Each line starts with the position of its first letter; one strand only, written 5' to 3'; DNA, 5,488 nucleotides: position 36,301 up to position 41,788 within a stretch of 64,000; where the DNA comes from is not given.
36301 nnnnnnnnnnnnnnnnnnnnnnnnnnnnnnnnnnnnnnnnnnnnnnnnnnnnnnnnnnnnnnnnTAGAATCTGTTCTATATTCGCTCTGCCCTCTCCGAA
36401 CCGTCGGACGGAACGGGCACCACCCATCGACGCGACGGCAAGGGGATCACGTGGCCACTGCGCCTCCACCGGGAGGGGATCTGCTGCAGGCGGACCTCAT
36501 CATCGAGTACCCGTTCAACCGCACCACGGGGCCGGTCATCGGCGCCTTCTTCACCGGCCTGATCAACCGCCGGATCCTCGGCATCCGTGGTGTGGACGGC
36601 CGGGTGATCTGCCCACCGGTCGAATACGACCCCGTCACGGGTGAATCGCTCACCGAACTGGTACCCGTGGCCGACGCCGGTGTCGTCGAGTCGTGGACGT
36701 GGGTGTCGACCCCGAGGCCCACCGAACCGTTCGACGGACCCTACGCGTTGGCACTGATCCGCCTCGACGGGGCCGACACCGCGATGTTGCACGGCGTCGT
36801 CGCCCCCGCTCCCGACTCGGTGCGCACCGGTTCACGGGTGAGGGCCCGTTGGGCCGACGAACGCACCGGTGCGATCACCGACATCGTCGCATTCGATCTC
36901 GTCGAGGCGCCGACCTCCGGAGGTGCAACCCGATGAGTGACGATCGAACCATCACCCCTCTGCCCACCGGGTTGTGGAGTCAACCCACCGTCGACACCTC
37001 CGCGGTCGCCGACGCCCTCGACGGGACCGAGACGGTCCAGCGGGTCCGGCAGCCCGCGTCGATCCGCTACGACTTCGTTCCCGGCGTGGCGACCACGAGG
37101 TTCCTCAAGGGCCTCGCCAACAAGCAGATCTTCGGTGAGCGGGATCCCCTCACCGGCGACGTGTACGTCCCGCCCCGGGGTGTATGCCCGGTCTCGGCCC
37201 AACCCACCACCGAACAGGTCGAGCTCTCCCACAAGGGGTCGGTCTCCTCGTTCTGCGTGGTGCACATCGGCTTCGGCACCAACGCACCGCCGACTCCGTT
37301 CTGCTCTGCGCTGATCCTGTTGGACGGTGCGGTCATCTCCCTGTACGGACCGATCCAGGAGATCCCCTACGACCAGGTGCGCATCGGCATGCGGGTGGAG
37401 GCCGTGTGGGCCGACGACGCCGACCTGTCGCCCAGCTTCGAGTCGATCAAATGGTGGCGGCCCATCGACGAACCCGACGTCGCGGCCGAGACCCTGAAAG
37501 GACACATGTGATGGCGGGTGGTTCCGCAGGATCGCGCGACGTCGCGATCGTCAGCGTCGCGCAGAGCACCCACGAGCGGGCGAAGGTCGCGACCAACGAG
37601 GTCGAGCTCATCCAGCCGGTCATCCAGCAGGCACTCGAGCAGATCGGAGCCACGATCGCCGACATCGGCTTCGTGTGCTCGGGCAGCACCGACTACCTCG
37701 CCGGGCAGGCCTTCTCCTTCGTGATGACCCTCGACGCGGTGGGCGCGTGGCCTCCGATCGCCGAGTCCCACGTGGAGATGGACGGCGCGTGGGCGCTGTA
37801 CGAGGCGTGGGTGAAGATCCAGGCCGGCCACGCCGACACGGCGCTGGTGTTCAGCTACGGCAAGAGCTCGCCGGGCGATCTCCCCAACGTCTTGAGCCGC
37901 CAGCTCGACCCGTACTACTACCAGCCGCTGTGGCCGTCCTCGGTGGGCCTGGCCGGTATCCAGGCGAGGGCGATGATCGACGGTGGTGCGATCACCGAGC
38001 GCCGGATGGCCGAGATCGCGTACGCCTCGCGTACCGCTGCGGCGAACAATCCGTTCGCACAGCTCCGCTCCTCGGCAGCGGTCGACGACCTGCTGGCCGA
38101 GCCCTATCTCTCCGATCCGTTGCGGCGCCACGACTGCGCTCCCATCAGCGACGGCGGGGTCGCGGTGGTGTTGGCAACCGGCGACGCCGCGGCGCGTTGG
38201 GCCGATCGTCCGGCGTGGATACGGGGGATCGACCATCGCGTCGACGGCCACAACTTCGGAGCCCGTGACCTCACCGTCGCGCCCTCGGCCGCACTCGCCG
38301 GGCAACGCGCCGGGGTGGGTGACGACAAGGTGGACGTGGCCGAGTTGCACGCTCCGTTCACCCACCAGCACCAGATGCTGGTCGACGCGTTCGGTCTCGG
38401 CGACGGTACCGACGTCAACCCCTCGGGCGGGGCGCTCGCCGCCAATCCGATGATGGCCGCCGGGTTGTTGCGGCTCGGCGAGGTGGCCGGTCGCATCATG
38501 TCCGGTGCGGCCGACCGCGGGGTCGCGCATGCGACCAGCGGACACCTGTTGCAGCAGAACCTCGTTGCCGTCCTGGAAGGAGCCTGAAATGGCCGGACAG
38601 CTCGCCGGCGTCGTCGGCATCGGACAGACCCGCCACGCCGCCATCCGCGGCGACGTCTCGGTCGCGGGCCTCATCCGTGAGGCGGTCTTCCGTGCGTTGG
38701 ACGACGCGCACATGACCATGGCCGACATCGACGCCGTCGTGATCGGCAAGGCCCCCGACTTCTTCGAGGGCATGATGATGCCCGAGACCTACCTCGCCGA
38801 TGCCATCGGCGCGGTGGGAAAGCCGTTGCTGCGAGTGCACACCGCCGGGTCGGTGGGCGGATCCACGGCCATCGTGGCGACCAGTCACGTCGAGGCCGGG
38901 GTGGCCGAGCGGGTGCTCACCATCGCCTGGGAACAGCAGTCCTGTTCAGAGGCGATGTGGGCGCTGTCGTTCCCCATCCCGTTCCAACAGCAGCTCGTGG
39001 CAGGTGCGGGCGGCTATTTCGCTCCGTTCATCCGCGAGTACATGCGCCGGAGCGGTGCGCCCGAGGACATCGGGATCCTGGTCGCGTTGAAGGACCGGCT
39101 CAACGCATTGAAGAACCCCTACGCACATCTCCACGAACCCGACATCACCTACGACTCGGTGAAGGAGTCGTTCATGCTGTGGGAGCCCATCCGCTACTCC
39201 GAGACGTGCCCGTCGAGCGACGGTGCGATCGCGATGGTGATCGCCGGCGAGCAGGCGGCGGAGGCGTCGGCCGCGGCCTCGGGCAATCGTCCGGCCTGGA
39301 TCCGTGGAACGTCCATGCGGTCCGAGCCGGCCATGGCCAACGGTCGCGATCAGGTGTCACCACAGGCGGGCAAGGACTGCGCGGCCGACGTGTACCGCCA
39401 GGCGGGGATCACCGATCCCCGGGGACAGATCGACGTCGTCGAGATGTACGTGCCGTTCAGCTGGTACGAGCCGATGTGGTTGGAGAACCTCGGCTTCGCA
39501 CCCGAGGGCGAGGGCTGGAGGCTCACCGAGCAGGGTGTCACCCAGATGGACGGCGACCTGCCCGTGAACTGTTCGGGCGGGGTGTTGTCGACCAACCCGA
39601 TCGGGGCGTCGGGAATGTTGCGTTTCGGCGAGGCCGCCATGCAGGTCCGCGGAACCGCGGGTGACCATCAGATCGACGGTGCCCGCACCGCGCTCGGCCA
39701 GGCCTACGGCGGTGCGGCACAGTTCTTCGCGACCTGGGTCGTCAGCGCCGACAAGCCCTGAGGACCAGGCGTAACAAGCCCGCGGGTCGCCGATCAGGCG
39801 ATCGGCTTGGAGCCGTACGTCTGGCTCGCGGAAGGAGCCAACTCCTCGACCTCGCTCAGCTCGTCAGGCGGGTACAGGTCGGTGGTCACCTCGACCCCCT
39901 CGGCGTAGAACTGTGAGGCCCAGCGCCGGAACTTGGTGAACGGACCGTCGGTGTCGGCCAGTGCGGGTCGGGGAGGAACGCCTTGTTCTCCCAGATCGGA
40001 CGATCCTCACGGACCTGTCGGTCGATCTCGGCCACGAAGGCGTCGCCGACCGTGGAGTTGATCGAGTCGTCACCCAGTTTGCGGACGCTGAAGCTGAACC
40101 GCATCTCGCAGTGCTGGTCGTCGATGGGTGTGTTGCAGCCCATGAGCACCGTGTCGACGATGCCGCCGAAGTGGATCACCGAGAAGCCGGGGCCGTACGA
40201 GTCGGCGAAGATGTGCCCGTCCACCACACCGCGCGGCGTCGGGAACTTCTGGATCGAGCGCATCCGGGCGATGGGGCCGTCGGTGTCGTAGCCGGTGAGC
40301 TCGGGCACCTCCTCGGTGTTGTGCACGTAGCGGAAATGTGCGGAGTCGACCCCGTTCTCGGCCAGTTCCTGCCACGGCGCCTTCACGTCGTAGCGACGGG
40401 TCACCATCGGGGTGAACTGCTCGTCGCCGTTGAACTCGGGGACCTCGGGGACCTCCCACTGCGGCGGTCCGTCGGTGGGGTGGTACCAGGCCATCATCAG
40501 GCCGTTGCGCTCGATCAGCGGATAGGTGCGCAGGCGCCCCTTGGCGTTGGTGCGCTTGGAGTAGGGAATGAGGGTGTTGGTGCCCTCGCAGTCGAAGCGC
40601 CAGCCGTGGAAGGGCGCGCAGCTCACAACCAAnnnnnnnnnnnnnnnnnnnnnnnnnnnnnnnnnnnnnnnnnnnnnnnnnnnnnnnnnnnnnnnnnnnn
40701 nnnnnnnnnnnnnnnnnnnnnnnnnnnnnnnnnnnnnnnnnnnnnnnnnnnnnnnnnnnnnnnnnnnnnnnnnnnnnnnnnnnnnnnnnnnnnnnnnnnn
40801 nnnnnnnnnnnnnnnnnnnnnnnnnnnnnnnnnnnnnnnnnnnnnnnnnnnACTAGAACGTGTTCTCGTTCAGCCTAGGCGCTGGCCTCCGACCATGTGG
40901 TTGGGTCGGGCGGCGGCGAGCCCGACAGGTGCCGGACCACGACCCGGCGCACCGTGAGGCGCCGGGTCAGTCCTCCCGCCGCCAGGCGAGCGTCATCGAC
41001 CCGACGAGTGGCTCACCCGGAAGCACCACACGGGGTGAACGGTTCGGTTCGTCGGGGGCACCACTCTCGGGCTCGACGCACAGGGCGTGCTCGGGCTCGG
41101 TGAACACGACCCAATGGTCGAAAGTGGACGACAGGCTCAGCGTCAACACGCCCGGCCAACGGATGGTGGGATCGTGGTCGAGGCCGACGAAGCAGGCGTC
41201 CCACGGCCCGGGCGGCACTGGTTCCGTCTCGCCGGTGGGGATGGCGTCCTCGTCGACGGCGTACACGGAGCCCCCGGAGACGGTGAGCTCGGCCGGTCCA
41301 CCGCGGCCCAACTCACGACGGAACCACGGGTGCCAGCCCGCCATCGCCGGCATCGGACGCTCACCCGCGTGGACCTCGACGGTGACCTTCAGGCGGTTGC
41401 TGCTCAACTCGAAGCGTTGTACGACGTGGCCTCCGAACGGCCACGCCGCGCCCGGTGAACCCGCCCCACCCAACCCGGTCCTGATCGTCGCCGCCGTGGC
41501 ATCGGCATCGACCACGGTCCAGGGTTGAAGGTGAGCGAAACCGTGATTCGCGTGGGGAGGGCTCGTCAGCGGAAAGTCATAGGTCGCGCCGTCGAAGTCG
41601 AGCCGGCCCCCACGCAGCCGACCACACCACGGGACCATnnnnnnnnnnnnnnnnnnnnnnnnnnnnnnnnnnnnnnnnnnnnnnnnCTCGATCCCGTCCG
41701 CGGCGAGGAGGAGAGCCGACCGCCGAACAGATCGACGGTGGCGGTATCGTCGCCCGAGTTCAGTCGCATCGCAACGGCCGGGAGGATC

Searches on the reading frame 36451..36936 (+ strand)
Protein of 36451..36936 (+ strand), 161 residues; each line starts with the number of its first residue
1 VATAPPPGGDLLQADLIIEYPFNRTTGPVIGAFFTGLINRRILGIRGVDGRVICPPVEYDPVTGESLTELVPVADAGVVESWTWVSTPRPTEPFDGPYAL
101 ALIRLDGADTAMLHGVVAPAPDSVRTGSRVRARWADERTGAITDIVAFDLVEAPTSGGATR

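Call 13: search_protein_families(library=pfam, proteins=[window:36451-36936:+])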
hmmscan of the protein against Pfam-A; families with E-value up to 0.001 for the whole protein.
window:36451-36936:+ (161 aa): 1 family
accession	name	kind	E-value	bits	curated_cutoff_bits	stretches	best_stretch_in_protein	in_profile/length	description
PF01796.24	OB_ChsH2_C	-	5.9e-15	55.4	27.1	1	71-134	2-64/65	ChsH2, C-terminal OB-fold domain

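Call 30: search_protein_families(library=ncbifam, proteins=[window:36451-36936:+], max_evalue=0.00001)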
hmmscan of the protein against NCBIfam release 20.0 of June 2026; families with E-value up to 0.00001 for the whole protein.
window:36451-36936:+ (161 aa): 0 families

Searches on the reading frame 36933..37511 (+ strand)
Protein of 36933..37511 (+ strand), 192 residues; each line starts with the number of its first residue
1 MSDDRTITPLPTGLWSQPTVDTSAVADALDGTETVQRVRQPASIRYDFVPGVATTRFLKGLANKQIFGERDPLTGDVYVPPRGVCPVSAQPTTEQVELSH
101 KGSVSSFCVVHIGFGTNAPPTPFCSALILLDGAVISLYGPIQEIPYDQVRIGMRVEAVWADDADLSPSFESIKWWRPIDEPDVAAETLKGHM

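Call 13: search_protein_families(library=pfam, proteins=[window:36933-37511:+])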
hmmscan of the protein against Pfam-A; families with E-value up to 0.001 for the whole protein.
window:36933-37511:+ (192 aa): 1 family
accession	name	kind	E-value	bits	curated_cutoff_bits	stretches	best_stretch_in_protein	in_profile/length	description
PF01796.24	OB_ChsH2_C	-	1.4e-12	47.7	27.1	1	96-159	2-64/65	ChsH2, C-terminal OB-fold domain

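Call 30: search_protein_families(library=ncbifam, proteins=[window:36933-37511:+], max_evalue=0.00001)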
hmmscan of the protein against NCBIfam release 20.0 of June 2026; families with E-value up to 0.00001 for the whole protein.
window:36933-37511:+ (192 aa): 0 families

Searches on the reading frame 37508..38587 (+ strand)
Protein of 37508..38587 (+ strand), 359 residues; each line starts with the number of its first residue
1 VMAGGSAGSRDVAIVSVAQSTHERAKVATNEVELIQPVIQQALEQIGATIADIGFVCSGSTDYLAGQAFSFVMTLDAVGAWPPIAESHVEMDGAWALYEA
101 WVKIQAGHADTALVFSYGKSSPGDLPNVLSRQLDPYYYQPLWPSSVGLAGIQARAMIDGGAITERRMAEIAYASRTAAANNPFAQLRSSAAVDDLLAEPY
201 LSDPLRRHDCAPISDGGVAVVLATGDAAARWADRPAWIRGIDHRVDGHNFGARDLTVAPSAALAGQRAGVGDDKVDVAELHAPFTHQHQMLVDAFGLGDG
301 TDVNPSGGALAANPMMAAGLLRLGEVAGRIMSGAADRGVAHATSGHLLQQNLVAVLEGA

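Call 13: search_protein_families(library=pfam, proteins=[window:37508-38587:+])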
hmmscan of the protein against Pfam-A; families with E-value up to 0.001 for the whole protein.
window:37508-38587:+ (359 aa): 1 family
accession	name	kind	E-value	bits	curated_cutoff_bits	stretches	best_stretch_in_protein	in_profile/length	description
PF22691.2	Thiolase_C_1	-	1.4e-05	25.3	28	0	257-297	20-60/144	Thiolase C-terminal domain-like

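Call 30: search_protein_families(library=ncbifam, proteins=[window:37508-38587:+], max_evalue=0.00001)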
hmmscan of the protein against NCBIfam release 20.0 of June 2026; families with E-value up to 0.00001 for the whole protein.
window:37508-38587:+ (359 aa): 18 families
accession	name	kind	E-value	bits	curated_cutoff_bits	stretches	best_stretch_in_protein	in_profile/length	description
NF005924.0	PRK07937.1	subfamily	1.2e-154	515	419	1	10-358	3-351/353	lipid-transfer protein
NF006180.0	PRK08313.1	subfamily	5.5e-35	120.9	514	1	10-342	4-362/389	thiolase domain-containing protein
NF004720.0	PRK06064.1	subfamily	3.3e-30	105.1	420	1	10-297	2-300/389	thiolase domain-containing protein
NF004721.0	PRK06065.1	equivalog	7.7e-29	100.7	455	1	10-297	10-307/393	thiolase domain-containing protein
NF004811.0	PRK06158.1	subfamily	2.4e-27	95.9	421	1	11-297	9-296/384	acetyl-CoA acetyltransferase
NF004722.0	PRK06066.1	equivalog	9e-26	90.7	516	1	60-332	56-353/385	thiolase domain-containing protein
NF004982.0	PRK06365.1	equivalog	1.1e-21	77.4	695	1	9-247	15-259/430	thiolase domain-containing protein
NF053570.1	AcCoTHIOL_METTL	equivalog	7e-21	74.5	600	1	148-299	144-300/385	acetyl-CoA acetyltransferase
NF005704.0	PRK07516.1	subfamily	7.2e-21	74.6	412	1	11-299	3-304/389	thiolase domain-containing protein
NF006102.0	PRK08256.1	subfamily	7.8e-21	74.6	436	1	12-344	5-373/394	lipid-transfer protein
NF009228.0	PRK12578.1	subfamily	1.8e-19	69.7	485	1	10-297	3-301/387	thiolase domain-containing protein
NF006010.0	PRK08142.1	subfamily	3.6e-19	68.8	462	1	32-298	26-298/388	thiolase domain-containing protein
NF004715.0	PRK06059.1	equivalog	2.1e-15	56.6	424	1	11-231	5-229/399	lipid-transfer protein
NF005892.0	PRK07855.1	subfamily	4.3e-13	48.9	469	1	151-298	155-311/390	lipid-transfer protein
NF004936.0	PRK06289.1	equivalog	5.2e-13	48.5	375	1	162-299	166-320/405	acetyl-CoA acetyltransferase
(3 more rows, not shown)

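Call 63: find_homologous_proteins(query=window:37508-38587:+, max_evalue=1e-30)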
Query window:37508-38587:+ (359 aa): 7998 proteins with E <= 1e-30 among 8000 candidates; the best 120 are listed.
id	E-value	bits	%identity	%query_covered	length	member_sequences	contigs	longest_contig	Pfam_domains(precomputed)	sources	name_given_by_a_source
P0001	4.3e-231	784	100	100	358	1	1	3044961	PF22691.3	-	-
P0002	3.0e-187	640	80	100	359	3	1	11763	PF22691.3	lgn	-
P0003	1.3e-186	638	83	97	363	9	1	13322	PF22691.3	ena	-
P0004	3.2e-185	633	80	100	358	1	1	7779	PF02803.25,PF22691.3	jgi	-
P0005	5.0e-185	633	80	99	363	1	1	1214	PF22691.3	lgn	-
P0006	1.6e-184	631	82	97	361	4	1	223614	PF22691.3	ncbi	ncbi:MAG: thiolase domain-containing protein [Acidimicrobiales bacterium]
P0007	2.4e-181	621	79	100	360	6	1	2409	PF22691.3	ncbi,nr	ncbi:MAG: thiolase domain-containing protein [Microthrixaceae bacterium]|nr:thiolase domain-containi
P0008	2.7e-180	617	77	100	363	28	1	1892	PF02803.25,PF22691.3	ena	-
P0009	6.4e-180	616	78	100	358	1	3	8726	PF22691.3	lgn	-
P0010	1.3e-178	612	77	100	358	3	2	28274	PF22691.3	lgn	-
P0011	1.5e-178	612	76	100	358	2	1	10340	PF22691.3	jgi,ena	-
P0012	2.6e-177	607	77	100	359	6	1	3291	PF22691.3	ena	-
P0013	8.8e-177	606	76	100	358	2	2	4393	PF00108.30,PF22691.3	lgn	-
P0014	2.2e-176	604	77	98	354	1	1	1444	PF22691.3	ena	-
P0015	1.3e-173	595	76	97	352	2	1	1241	PF22691.3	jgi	-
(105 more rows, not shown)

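Call 64: find_encoding_contigs(protein=P0001, flank=10000, max_places=3)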
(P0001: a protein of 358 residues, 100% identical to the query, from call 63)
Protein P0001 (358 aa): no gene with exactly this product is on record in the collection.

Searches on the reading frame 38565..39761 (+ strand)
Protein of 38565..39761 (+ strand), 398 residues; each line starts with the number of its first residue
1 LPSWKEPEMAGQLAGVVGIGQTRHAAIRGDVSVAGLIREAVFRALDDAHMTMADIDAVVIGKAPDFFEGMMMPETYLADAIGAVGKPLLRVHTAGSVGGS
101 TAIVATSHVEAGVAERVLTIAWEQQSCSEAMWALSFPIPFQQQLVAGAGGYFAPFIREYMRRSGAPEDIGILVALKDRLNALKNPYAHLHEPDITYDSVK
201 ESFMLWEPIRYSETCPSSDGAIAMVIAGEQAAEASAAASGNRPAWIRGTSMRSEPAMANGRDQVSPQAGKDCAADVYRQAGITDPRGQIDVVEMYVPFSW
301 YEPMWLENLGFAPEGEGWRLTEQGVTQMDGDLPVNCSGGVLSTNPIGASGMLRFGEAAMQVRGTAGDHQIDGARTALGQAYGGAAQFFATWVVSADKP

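Call 13: search_protein_families(library=pfam, proteins=[window:38565-39761:+])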
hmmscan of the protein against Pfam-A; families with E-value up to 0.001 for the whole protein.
window:38565-39761:+ (398 aa): 1 family
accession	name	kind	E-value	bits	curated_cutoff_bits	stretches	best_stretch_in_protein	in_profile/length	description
PF22691.2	Thiolase_C_1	-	1.2e-31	109.8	28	1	261-393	13-142/144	Thiolase C-terminal domain-like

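Call 30: search_protein_families(library=ncbifam, proteins=[window:38565-39761:+], max_evalue=0.00001)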
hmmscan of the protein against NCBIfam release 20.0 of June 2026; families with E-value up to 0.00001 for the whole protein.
window:38565-39761:+ (398 aa): 17 families
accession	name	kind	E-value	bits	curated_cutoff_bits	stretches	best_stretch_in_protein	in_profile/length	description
NF006180.0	PRK08313.1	subfamily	5.9e-200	664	514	1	10-398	2-387/389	thiolase domain-containing protein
NF004721.0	PRK06065.1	equivalog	7.4e-64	216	455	1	16-387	14-385/393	thiolase domain-containing protein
NF004720.0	PRK06064.1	subfamily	4.9e-53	180.3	420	1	16-394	6-386/389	thiolase domain-containing protein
NF004810.0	PRK06157.1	equivalog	5.4e-46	157.5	403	1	15-385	10-385/400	acetyl-CoA acetyltransferase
NF009228.0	PRK12578.1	subfamily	6.5e-43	146.8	485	1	14-387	5-379/387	thiolase domain-containing protein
NF005704.0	PRK07516.1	subfamily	4.3e-42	144.4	412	1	16-385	6-377/389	thiolase domain-containing protein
NF006102.0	PRK08256.1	subfamily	1.4e-41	142.9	436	1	15-382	6-380/394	lipid-transfer protein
NF004811.0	PRK06158.1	subfamily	2.5e-40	138.6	421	1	14-394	10-379/384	acetyl-CoA acetyltransferase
NF004982.0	PRK06365.1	equivalog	3.3e-40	138.4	695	2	16-247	20-251/430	thiolase domain-containing protein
NF005892.0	PRK07855.1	subfamily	1.2e-37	129.7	469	1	12-377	6-373/390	lipid-transfer protein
NF004722.0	PRK06066.1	equivalog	4.1e-37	128.1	516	1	14-387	6-376/385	thiolase domain-containing protein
NF053570.1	AcCoTHIOL_METTL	equivalog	1e-36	126.7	600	1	16-396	6-384/385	acetyl-CoA acetyltransferase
NF053628.1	BnzsclthlBbsBGT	equivalog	2.5e-31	108.9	750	1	16-383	9-370/389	benzoylsuccinyl-CoA thiolase subunit BbsB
NF004715.0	PRK06059.1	equivalog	1.8e-30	106.2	424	1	38-382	28-387/399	lipid-transfer protein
NF004936.0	PRK06289.1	equivalog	1.4e-27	96.5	375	1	28-395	21-403/405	acetyl-CoA acetyltransferase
NF005924.0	PRK07937.1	subfamily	1.3e-20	74.2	419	1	173-365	164-327/353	lipid-transfer protein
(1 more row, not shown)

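Call 33: search_solved_structures(query=window:38565-39761:+, max_evalue=0.001)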
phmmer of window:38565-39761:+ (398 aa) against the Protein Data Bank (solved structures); distinct sequences matched with E-value up to 0.001: 18.
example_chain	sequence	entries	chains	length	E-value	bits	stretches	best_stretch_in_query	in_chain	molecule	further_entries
4yzo_A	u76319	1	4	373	2.8e-38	135.3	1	52-398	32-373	Putative acyl-CoA acyltransferase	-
7yvy_A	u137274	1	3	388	2.5e-31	112.3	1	15-387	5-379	Acetyl-CoA acetyltransferase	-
6hsj_A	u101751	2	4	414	1.3e-26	96.8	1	15-382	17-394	SCP2-thiolase (type-1)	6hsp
6hrv_A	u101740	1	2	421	1.4e-26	96.7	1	15-382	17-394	SCP2-thiolase (type-1)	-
7pxp_C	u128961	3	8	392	2.4e-26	95.9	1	16-384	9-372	Benzoylsuccinyl-CoA thiolase subunit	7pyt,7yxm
6esq_A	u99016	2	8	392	3.5e-23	85.5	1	15-386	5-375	acetoacetyl-CoA thiolase | Acetyl-CoA acetyltransferase thiolase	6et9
4u4e_A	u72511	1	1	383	6.8e-18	68.1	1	15-385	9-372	Thiolase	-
4bia_A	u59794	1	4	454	1.5e-16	63.7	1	83-371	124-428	3-KETOACYL-COA THIOLASE, PUTATIVE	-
4bi9_A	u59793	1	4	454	2.7e-16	62.9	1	83-372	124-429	3-KETOACYL-COA THIOLASE, PUTATIVE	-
6ok1_A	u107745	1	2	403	1.1e-15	60.9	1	14-369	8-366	Lipid-transfer protein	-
9myr_A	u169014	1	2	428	7.5e-15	58.1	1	173-383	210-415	Nonspecific lipid-transfer protein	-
3zbl_A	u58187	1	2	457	1.4e-14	57.2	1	85-371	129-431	3-KETOACYL-COA THIOLASE-LIKE PROTEIN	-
3zbk_A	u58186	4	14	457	1.5e-14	57.2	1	85-371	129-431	3-KETOACYL-COA THIOLASE-LIKE PROTEIN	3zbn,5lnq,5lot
3zbg_A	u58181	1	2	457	3.8e-14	55.8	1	85-371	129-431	3-KETOACYL-COA THIOLASE-LIKE PROTEIN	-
5m3k_C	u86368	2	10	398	1.9e-11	46.9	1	271-394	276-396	2,4-diacetylphloroglucinol biosynthesis protein PhlC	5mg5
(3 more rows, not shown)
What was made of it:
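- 36451..39761 (+): Operon DUF35a (36451-36936), DUF35b (36933-37511), Ltp4-type thiolase-like protein (37508-38587, NF005924/PRK07937, 515 bits vs cut-off 419) and Ltp3-type (38565-39761, NF006180/PRK08313, 664 vs 514). calls 13, 30, 33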

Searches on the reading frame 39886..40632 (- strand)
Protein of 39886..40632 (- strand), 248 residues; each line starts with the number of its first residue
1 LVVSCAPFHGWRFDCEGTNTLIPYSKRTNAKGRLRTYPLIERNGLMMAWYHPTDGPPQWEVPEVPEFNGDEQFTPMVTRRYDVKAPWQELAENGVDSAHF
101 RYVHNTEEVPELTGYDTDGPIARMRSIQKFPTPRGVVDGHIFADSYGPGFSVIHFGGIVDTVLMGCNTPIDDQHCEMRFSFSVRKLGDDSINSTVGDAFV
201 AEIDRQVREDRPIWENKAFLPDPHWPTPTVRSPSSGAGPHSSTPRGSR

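Call 13: search_protein_families(library=pfam, proteins=[window:39886-40632:-])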
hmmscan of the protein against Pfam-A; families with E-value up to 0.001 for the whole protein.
window:39886-40632:- (248 aa): 2 families
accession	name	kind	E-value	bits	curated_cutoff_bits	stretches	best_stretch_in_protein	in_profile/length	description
PF19298.5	KshA_C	-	1.1e-25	91.4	23.3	1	49-223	2-187/207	3-Ketosteroid 9alpha-hydroxylase C-terminal domain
PF19112.6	VanA_C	-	3.2e-05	24.6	23.5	0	83-105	1-23/193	Vanillate O-demethylase oxygenase C-terminal domain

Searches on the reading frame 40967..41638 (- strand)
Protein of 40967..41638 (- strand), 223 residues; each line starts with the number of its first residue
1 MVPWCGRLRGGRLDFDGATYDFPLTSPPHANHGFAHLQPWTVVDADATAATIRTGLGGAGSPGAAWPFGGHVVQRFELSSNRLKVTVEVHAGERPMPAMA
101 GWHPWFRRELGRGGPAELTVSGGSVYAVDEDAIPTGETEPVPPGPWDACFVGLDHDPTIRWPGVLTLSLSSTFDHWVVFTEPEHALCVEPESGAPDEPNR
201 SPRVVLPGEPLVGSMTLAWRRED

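Call 13: search_protein_families(library=pfam, proteins=[window:40967-41638:-])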
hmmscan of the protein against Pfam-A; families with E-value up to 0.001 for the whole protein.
window:40967-41638:- (223 aa): 1 family
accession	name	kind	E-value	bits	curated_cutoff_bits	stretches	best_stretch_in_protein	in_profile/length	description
PF01263.26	Aldose_epim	-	1.3e-21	77.7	27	1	2-147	56-201/299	Aldose 1-epimerase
